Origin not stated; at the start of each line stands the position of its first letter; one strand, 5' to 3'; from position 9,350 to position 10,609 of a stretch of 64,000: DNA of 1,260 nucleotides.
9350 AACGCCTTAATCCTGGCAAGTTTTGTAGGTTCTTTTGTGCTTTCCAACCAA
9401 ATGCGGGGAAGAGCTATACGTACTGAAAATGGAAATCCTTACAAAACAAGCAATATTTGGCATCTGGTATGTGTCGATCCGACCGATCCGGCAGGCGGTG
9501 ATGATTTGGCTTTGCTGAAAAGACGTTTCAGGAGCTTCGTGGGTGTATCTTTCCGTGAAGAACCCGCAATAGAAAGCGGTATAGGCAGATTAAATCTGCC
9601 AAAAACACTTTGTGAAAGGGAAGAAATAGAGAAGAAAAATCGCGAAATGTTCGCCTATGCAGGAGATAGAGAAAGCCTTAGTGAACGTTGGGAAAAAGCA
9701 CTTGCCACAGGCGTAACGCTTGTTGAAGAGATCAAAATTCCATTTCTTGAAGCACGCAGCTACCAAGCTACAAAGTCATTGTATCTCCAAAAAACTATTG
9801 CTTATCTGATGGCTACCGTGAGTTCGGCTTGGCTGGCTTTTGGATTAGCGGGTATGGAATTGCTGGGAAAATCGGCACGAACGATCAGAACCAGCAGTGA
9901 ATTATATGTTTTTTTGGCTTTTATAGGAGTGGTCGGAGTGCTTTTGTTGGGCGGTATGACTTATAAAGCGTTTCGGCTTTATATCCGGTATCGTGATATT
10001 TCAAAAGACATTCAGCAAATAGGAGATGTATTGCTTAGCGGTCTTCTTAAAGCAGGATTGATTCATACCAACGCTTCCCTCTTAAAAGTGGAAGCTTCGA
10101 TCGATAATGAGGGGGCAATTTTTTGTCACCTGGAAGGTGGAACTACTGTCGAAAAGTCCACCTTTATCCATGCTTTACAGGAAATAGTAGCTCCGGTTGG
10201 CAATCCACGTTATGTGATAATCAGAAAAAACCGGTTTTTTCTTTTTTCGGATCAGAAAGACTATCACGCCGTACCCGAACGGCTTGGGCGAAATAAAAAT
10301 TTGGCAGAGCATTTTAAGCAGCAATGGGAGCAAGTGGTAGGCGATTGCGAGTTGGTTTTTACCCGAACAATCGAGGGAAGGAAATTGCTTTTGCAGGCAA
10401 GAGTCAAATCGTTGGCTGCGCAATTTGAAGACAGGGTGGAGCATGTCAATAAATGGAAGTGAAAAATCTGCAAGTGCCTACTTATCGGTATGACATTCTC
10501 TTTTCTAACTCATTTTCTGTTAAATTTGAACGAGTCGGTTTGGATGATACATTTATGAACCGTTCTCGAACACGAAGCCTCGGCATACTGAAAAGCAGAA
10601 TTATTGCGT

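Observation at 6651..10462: Membrane-anchored DEAH-box SF2 helicase with unknown partner: candidate undescribed defence or DNA-surveillance module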

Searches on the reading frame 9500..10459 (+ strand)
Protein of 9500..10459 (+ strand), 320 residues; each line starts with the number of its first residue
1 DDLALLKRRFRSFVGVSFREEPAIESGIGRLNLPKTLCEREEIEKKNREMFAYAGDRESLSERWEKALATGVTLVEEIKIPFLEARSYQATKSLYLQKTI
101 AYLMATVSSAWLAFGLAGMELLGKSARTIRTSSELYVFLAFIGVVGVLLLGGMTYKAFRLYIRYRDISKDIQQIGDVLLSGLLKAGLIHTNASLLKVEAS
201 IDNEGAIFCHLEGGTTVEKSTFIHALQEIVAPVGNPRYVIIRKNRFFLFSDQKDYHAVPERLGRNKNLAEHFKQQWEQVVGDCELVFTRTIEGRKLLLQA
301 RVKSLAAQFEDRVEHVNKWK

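Call 27: search_protein_representatives(protein=window:9500-10459:+)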
Query: 320 residues. Proteins with E-value up to 0.001 (for the whole library): 970; up to 1e-10: 630; up to 1e-30: 165. The best 150 are listed.
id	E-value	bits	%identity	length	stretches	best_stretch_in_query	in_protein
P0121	2.0e-102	359.2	52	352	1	1-320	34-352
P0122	3.4e-102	358.5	52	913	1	1-320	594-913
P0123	1.0e-95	337.2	51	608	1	2-320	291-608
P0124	7.7e-89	314.6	47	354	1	1-320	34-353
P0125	6.0e-87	308.4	49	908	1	2-320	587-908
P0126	1.3e-85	304.1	48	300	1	23-320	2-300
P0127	2.5e-85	303.1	47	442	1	2-320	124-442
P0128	1.0e-81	291.3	44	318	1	5-320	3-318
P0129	2.6e-80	286.6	45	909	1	2-319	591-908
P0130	3.1e-80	286.4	45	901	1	2-320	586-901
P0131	4.8e-79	282.5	43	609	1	3-319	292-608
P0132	3.5e-77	276.4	54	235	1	65-292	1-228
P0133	2.0e-76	273.8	39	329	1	1-320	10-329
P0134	2.6e-74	266.9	43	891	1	4-319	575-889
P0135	5.9e-73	262.5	42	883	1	2-320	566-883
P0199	5.2e-40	154.3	34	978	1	1-320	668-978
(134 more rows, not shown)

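Call 30: find_homologous_proteins(query=P0199)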
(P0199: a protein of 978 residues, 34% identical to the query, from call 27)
Query P0199 (978 aa): 6897 proteins with E <= 0.001 among 8000 candidates; the best 120 are listed.
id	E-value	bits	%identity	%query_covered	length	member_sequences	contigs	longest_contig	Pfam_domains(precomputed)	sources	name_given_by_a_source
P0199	0.0e+0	2216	100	100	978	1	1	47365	PF00270.36,PF00176.30,PF13401.13,PF04851.22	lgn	-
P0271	2.2e-242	825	44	92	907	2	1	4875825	PF00270.36,PF13401.13,PF04851.22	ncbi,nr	ncbi:MAG: DEAD/DEAH box helicase family protein [Armatimonadota bacterium]|nr:MAG: DEAD/DEAH box hel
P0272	4.0e-239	814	44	92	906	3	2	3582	PF00270.36,PF00176.30,PF13401.13,PF04851.22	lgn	-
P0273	2.3e-238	812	46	92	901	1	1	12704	PF00270.36,PF13401.13,PF04851.22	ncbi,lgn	-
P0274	1.1e-237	810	43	92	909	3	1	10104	PF00270.36,PF13401.13,PF04851.22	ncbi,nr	ncbi:MAG: hypothetical protein AMJ65_08250 [Phycisphaerae bacterium SG8_4]|nr:MAG: hypothetical prot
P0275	5.8e-237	807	43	92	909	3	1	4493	PF00270.36,PF13401.13,PF04851.22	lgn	-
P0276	6.2e-237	807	44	92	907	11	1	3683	PF00270.36,PF13401.13,PF04851.22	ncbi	ncbi:MAG: DEAD/DEAH box helicase family protein [Candidatus Thorarchaeota archaeon]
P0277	6.8e-237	807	45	92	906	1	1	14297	PF00270.36,PF13401.13,PF04851.22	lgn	-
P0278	7.1e-237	807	44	92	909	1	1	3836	PF00270.36,PF13401.13,PF04851.22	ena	-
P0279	4.4e-236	804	44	92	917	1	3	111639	PF00270.36,PF04851.22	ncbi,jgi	jgi:superfamily II DNA or RNA helicase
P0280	2.1e-234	799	44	92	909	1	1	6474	PF00270.36,PF13401.13,PF04851.22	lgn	-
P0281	2.4e-234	799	44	92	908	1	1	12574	PF00270.36,PF13401.13,PF04851.22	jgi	jgi:superfamily II DNA or RNA helicase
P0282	1.3e-233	796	45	92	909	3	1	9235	PF00270.36,PF13401.13,PF04851.22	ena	-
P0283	2.2e-233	795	44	92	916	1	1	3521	PF00270.36,PF04851.22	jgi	jgi:superfamily II DNA or RNA helicase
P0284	4.7e-233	794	45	92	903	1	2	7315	PF00270.36,PF04851.22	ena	-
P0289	6.7e-231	787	42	92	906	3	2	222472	PF00270.36,PF13401.13,PF04851.22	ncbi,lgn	-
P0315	1.4e-227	776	42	92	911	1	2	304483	PF00270.36,PF04851.22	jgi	jgi:superfamily II DNA or RNA helicase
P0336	5.0e-225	768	43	91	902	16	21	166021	PF00270.36,PF13401.13,PF04851.22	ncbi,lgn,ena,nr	ncbi:MAG: DEAD/DEAH box helicase family protein [Sedimentisphaerales bacterium]|nr:DEAD/DEAH box hel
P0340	1.1e-224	767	42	92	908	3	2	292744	PF00270.36,PF13401.13,PF04851.22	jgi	-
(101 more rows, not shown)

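Call 59: search_dna_similar(query=window:9500-10459:+, collection=plasmids, mode=protein, max_evalue=0.001, max_rows=30)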
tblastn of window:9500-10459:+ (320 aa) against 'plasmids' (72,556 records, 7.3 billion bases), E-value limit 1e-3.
Records with a match: 5; places in all: 5; records where one place covers at least 80% of the query: 2.
Best place of each record, by identity: <60% 5.
By first word of the organism name: Tritonibacter 2; Chondrinema 1; Paenibacillus 1; Rhodovulum 1.
By predicted mobility (MOB-suite, as given by PLSDB): non-mobilizable 5.
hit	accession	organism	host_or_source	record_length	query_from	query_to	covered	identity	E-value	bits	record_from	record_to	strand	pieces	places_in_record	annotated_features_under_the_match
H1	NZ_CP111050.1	Chondrinema litorale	Seaweed,red alga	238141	1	320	100%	46.6%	2e-81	275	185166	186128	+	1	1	DEAD/DEAH box helicase family protein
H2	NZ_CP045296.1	Paenibacillus cellulositrophicus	cell culture,Thai soil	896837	25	320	93%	31.6%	3e-36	145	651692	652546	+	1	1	DEAD/DEAH box helicase family protein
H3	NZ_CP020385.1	Rhodovulum sp. MB263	cell culture,mud flat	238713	166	320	48%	28.4%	2e-10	69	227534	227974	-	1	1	hypothetical protein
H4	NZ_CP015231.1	Tritonibacter mobilis F1926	cell culture,seawater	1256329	211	310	31%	37.0%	1e-9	67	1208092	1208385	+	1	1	record has no annotation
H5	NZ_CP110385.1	Tritonibacter mobilis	-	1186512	211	310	31%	36.0%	7e-9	64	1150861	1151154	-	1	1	record has no annotation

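Call 60: search_dna_similar(query=window:9500-10459:+, collection=phages, mode=protein, max_evalue=0.001, max_rows=30)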
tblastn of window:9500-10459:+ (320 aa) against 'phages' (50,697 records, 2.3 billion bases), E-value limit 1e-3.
Records with a match: 2; places in all: 2; records where one place covers at least 80% of the query: 2.
Best place of each record, by identity: <60% 2.
By first word of the organism name: Bacteriophage 2.
By host as written in the record: - 2.
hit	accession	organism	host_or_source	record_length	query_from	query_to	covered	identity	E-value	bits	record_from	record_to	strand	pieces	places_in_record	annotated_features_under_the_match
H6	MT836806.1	Bacteriophage sp.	human fecal samples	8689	21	308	90%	28.5%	7e-26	113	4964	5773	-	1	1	record has no annotation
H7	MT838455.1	Bacteriophage sp.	human fecal samples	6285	21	315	92%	23.9%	9e-15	81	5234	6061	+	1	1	record has no annotation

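Call 61: get_annotated_region(hit=H3, flank=6000)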
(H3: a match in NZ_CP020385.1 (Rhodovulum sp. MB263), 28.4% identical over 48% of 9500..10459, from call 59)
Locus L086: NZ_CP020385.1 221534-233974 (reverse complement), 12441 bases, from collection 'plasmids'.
description: Rhodovulum sp. MB263 plasmid pRSMBA, complete sequence
organism: Rhodovulum sp. MB263 (NCBI taxid 308754)
taxonomy: Bacteria; Pseudomonadota; Alphaproteobacteria; Rhodobacterales; Paracoccaceae; Rhodovulum; Rhodovulum sp. MB263
host: -; source: cell culture,mud flat; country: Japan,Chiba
typing (MOB-suite, as given by PLSDB): non-mobilizable; replicon rep_cluster_567
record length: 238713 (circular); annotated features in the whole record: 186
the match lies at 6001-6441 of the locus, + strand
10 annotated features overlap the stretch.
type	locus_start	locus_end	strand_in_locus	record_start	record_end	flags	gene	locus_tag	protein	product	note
CDS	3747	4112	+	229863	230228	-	-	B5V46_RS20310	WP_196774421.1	hypothetical protein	-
CDS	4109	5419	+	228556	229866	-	-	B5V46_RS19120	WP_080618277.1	DEAD/DEAH box helicase family protein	-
CDS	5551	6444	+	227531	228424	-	-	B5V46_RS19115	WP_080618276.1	hypothetical protein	-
CDS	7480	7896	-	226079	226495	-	-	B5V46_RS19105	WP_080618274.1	DUF1284 domain-containing protein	-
CDS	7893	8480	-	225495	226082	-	-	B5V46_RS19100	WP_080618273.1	biotin transporter BioY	-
CDS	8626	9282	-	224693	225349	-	-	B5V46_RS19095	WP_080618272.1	GntR family transcriptional regulator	-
CDS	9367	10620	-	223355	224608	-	-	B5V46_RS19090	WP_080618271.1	histidine kinase dimerization/phospho-acceptor domain-containing protein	GO:0007165 - signal transduction [Evidence IEA]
CDS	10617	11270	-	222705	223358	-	-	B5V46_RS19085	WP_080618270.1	response regulator transcription factor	GO:0000160 - phosphorelay signal transduction system [Evidence IEA]; GO:0006355 - regulation of DNA-templated ...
CDS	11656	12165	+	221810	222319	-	-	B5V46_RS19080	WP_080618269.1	hypothetical protein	-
CDS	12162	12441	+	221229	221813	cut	-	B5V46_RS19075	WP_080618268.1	tyrosine-protein phosphatase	-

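Call 62: get_annotated_region(hit=H4, flank=6000)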
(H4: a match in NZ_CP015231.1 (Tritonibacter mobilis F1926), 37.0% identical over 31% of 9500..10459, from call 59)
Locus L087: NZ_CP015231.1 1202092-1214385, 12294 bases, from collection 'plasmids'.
description: Tritonibacter mobilis F1926 plasmid unnamed1, complete sequence
organism: Tritonibacter mobilis F1926 (NCBI taxid 1265309)
taxonomy: Bacteria; Pseudomonadota; Alphaproteobacteria; Rhodobacterales; Paracoccaceae; Tritonibacter; Tritonibacter mobilis; Tritonibacter mobilis F1926
host: -; source: cell culture,seawater; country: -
typing (MOB-suite, as given by PLSDB): non-mobilizable; replicon rep_cluster_288
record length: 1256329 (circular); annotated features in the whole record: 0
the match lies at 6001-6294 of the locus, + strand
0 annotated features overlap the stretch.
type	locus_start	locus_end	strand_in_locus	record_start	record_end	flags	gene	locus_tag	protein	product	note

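Call 63: find_encoding_contigs(protein=P0271, flank=10000, max_places=2)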
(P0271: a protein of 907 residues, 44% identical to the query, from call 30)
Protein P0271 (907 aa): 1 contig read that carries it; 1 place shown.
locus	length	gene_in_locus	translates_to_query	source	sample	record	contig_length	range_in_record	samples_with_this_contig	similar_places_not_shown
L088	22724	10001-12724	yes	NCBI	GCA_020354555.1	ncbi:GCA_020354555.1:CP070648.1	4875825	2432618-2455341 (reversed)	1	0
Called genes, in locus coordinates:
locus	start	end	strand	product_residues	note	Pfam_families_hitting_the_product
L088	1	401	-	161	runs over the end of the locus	PF01035:DNA_binding_1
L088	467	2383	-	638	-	PF01541:GIY-YIG, PF27096:UvrC_M, PF02151:UVR (weak), PF22920:UvrC_RNaseH, PF08459:UvrC_RNaseH_dom, PF12826:HHH_2, PF14520:HHH_5, PF00633:HHH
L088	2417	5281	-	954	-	PF00005:ABC_tran (faint), PF02463:SMC_N (faint), PF13191:AAA_16 (faint), PF13304:AAA_21 (faint), PF13555:AAA_29 (faint), PF17760:UvrA_inter, PF17755:UvrA_DNA-bind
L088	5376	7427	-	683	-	PF00270:DEAD (faint), PF04851:ResIII, PF17757:UvrB_inter, PF27431:UvrB_3rd, PF00271:Helicase_C, PF12344:UvrB, PF02151:UVR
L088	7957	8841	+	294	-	PF12679:ABC2_membrane_2, PF12698:ABC2_membrane_3, PF01061:ABC2_membrane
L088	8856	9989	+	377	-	PF12679:ABC2_membrane_2, PF12698:ABC2_membrane_3, PF01061:ABC2_membrane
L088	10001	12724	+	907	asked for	PF00270:DEAD (weak), PF04851:ResIII, PF13401:AAA_22 (weak)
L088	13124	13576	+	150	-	-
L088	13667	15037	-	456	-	PF02056:Glyco_hydro_4, PF11975:Glyco_hydro_4C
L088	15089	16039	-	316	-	PF08240:ADH_N, PF00107:ADH_zinc_N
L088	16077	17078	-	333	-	PF00107:ADH_zinc_N, PF13602:ADH_zinc_N_2 (weak)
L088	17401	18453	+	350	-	PF12715:Abhydrolase_7 (weak), PF05448:AXE1, PF22244:GCE_fung (weak)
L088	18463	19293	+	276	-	PF03412:Peptidase_C39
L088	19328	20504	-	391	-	PF00884:Sulfatase, PF16347:SGSH_C (weak)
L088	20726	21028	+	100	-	-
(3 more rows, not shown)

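Call 64: find_encoding_contigs(protein=P0336, flank=10000, max_places=4)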
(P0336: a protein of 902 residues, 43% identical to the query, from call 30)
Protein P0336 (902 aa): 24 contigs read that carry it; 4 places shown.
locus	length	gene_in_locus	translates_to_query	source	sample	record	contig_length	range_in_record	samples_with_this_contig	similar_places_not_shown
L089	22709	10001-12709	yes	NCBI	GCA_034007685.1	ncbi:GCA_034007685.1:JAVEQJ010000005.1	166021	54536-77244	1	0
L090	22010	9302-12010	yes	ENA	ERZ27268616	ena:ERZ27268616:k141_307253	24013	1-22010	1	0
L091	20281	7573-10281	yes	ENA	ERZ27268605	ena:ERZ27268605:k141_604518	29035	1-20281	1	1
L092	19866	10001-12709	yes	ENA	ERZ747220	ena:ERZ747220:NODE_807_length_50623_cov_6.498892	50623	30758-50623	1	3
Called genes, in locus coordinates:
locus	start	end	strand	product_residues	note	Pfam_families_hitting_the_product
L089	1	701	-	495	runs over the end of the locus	PF00370:FGGY_N, PF02782:FGGY_C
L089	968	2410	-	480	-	PF00884:Sulfatase, PF01663:Phosphodiest (faint), PF16347:SGSH_C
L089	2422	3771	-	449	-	PF01408:GFO_IDH_MocA, PF19051:GFO_IDH_MocA_C2, PF02894:GFO_IDH_MocA_C, PF22725:GFO_IDH_MocA_C3, PF19051:GFO_IDH_MocA_C2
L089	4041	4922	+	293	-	PF01261:AP_endonuc_2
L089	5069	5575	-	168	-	PF00149:Metallophos, PF12850:Metallophos_2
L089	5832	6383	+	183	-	PF03783:CsgG (faint)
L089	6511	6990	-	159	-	PF13690:CheX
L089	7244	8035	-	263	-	PF12697:Abhydrolase_6, PF12146:Hydrolase_4 (faint), PF00561:Abhydrolase_1 (weak)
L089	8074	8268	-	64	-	PF13783:DUF4177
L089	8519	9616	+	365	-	PF00365:PFK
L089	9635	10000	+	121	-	PF06961:DUF1294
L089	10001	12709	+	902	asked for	PF00270:DEAD (weak), PF04851:ResIII, PF13401:AAA_22 (faint)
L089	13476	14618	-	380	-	PF00150:Cellulase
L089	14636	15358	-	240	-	PF02463:SMC_N (faint), PF13476:AAA_23 (weak), PF13304:AAA_21, PF13175:AAA_15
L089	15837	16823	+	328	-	PF01757:Acyl_transf_3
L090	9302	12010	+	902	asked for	PF00270:DEAD (weak), PF04851:ResIII, PF13401:AAA_22 (faint)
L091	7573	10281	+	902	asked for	PF00270:DEAD (weak), PF04851:ResIII, PF13401:AAA_22 (faint)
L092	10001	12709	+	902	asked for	PF00270:DEAD (weak), PF04851:ResIII, PF13401:AAA_22 (faint)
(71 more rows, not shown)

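Call 65: find_encoding_contigs(protein=P0315, flank=10000, max_places=2)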
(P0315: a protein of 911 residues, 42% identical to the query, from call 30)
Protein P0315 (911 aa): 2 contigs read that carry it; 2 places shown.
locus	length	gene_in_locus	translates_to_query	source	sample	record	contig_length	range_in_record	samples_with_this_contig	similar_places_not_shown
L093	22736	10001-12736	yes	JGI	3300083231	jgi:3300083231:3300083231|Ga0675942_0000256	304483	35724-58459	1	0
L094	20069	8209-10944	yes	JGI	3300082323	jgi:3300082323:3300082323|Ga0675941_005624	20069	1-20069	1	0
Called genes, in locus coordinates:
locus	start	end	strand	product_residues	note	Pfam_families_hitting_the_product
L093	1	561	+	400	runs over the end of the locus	PF01244:Peptidase_M19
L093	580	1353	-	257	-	PF07722:Peptidase_C26, PF00117:GATase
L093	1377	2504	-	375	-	PF07973:tRNA_SAD, PF02272:DHHA1 (weak)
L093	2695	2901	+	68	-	-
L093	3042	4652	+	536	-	-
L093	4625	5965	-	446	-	PF07581:Glug (faint)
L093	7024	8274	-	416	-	PF00924:MS_channel_2nd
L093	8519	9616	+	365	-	PF00365:PFK, PF01513:NAD_kinase (weak)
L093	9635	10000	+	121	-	PF06961:DUF1294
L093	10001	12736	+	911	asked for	PF00270:DEAD (weak), PF04851:ResIII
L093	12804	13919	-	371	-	PF00150:Cellulase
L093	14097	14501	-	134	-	PF00072:Response_reg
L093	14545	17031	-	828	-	PF00072:Response_reg, PF00989:PAS, PF13188:PAS_8 (weak), PF13426:PAS_9, PF00512:HisKA, PF02518:HATPase_c, PF00072:Response_reg, PF01627:Hpt, +1 more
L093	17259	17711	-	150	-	-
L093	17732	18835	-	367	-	PF00111:Fer2, PF00970:FAD_binding_6, PF00175:NAD_binding_1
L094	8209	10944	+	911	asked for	PF00270:DEAD (weak), PF04851:ResIII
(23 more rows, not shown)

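Call 67: find_encoding_contigs(protein=P0289, flank=8000, max_places=2)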
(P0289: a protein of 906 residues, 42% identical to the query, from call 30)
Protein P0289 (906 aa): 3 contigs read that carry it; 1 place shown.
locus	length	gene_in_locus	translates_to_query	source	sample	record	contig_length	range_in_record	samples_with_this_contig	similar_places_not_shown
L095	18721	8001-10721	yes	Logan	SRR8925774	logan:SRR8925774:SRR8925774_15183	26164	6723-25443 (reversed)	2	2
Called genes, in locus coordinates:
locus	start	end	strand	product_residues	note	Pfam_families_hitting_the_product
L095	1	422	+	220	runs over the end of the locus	PF06971:Put_DNA-bind_N, PF02629:CoA_binding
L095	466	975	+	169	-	PF01257:2Fe-2S_thioredx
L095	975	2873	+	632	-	PF01257:2Fe-2S_thioredx (weak), PF01512:Complex1_51K, PF10589:NADH_4Fe-4S, PF00037:Fer4 (weak), PF12838:Fer4_7, PF13187:Fer4_9 (weak), PF13237:Fer4_10, PF00037:Fer4, +3 more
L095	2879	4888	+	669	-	PF13510:Fer2_4, PF10588:NADH-G_4Fe-4S_3, PF12838:Fer4_7, PF14697:Fer4_21, PF22117:Fer4_Nqo3 (weak), PF00037:Fer4 (weak), PF02906:Fe_hyd_lg_C, PF02256:Fe_hyd_SSU, +2 more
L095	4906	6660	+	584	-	PF12837:Fer4_6 (faint), PF12838:Fer4_7, PF13187:Fer4_9 (weak), PF13237:Fer4_10, PF14697:Fer4_21 (faint), PF00037:Fer4 (weak), PF02906:Fe_hyd_lg_C, PF04060:FeS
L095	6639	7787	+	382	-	PF07228:SpoIIE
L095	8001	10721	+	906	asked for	PF00270:DEAD, PF04851:ResIII, PF13401:AAA_22 (weak)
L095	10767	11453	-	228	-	PF00117:GATase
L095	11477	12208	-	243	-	PF00005:ABC_tran, PF02463:SMC_N (weak), PF13304:AAA_21 (faint)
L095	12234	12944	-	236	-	PF00528:BPD_transp_1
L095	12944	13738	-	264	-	PF01547:SBP_bac_1, PF13531:SBP_bac_11, PF01547:SBP_bac_1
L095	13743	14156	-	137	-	PF03459:TOBE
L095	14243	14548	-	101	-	PF01257:2Fe-2S_thioredx (weak)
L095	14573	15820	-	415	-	PF04055:Radical_SAM, PF02579:Nitro_FeMo-Co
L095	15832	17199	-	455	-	PF00148:Oxidored_nitro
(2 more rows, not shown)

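Call 68: find_encoding_contigs(protein=P0340, flank=8000, max_places=2)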
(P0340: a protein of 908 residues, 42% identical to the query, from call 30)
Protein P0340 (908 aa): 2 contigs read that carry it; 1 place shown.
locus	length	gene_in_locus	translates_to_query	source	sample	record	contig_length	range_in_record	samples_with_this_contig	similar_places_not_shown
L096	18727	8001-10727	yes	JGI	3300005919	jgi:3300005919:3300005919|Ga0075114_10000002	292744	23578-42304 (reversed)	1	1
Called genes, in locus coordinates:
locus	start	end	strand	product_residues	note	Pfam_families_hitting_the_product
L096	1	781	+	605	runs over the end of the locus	-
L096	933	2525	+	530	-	-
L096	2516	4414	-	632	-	PF03572:Peptidase_S41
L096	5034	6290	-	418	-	PF00924:MS_channel_2nd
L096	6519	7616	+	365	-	PF00365:PFK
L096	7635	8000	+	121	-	PF06961:DUF1294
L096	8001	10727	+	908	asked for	PF00270:DEAD (weak), PF04851:ResIII, PF13401:AAA_22 (faint)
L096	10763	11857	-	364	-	PF00150:Cellulase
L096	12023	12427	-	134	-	PF00072:Response_reg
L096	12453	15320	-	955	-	PF00072:Response_reg, PF00989:PAS, PF13426:PAS_9, PF08447:PAS_3, PF00512:HisKA, PF02518:HATPase_c, PF00072:Response_reg, PF01627:Hpt, +2 more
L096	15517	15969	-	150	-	-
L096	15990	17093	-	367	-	PF00111:Fer2, PF00970:FAD_binding_6, PF00175:NAD_binding_1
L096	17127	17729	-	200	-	PF02508:Rnf-Nqr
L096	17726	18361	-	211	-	PF02508:Rnf-Nqr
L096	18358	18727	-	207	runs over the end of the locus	PF04205:FMN_bind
